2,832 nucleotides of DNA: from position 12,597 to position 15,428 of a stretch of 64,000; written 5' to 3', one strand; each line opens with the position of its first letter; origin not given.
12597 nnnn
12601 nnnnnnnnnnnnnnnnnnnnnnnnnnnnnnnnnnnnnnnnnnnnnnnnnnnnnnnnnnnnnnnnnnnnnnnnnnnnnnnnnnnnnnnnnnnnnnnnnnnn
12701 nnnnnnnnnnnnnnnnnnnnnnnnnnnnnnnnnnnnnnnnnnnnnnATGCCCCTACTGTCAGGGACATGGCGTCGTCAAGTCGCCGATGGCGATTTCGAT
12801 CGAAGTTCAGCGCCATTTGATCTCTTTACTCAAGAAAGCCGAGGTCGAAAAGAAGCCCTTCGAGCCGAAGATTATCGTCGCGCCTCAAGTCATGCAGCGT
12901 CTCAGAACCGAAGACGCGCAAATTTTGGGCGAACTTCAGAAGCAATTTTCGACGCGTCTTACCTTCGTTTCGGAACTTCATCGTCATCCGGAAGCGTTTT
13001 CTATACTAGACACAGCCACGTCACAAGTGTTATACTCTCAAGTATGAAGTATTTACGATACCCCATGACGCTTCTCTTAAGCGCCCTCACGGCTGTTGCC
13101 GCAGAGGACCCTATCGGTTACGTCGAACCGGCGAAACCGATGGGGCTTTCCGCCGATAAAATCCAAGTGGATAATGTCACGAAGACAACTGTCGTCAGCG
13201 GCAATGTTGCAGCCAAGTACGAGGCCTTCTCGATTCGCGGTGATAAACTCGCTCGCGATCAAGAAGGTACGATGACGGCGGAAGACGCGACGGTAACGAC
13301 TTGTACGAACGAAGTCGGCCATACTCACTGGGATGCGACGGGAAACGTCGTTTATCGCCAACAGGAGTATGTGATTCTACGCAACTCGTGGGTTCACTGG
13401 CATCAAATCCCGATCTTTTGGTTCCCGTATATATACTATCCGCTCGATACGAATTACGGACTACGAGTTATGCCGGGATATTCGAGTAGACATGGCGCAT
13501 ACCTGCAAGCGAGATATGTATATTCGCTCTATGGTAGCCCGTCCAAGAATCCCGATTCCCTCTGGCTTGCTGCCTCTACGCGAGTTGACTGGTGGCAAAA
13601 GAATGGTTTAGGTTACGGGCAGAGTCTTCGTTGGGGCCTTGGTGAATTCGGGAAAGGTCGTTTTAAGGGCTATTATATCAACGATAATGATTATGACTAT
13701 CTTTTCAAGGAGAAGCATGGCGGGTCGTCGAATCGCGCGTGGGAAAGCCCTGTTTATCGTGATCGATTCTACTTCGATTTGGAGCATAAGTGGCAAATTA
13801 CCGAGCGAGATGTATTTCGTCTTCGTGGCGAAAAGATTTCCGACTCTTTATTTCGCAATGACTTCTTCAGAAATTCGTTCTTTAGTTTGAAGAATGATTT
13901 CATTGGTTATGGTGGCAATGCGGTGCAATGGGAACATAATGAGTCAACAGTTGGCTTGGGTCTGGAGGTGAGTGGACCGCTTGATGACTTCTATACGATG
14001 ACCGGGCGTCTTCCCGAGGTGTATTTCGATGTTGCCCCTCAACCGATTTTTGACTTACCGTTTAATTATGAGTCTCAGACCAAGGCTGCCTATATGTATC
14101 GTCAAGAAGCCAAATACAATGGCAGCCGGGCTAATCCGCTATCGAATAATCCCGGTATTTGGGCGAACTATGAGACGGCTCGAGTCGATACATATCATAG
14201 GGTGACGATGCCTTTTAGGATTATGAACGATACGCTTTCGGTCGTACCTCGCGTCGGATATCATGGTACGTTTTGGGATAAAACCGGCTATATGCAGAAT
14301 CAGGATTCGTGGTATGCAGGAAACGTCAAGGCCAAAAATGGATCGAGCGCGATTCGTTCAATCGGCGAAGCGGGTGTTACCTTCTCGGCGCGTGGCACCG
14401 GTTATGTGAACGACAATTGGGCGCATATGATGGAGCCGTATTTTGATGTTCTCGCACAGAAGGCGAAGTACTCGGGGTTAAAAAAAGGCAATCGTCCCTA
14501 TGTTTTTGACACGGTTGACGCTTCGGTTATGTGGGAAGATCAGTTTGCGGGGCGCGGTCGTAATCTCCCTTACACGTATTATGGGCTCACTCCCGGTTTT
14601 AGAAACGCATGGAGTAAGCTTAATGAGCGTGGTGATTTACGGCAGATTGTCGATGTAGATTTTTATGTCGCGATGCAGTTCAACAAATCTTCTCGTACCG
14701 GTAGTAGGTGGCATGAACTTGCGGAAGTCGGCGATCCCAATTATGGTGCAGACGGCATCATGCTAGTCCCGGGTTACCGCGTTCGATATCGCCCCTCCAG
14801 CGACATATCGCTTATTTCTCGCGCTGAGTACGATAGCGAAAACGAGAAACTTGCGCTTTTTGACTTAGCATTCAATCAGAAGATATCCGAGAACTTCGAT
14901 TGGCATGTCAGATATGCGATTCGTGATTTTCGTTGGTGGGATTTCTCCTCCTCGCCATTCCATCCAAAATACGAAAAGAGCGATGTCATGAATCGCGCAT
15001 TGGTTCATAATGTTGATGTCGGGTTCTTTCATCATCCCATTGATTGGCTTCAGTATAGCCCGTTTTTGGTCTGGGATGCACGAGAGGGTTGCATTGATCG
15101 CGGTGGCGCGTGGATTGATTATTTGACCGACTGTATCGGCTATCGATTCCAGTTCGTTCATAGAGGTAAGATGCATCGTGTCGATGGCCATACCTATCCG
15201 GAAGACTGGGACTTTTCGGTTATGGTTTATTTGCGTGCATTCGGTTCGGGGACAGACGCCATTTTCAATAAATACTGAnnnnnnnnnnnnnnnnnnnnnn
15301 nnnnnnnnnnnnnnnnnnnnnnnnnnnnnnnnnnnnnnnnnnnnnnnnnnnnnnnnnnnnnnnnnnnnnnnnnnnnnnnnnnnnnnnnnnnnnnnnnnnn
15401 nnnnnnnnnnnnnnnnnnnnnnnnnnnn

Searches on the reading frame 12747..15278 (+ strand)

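Call 60: search_protein_families(library=ncbifam, proteins=[window:12747-15278:+], max_evalue=0.001)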
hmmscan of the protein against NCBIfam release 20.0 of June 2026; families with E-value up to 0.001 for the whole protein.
window:12747-15278:+ (843 aa): 2 families
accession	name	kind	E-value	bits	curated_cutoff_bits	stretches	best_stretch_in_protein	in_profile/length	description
TIGR03002.1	outer_YhbN_LptA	equivalog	2.2e-05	24.4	71.7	1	129-182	7-60/142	lipopolysaccharide transport periplasmic protein LptA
NF002997.0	PRK03761.1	equivalog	0.00014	20.2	683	1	170-373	156-340/783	LPS assembly protein LptD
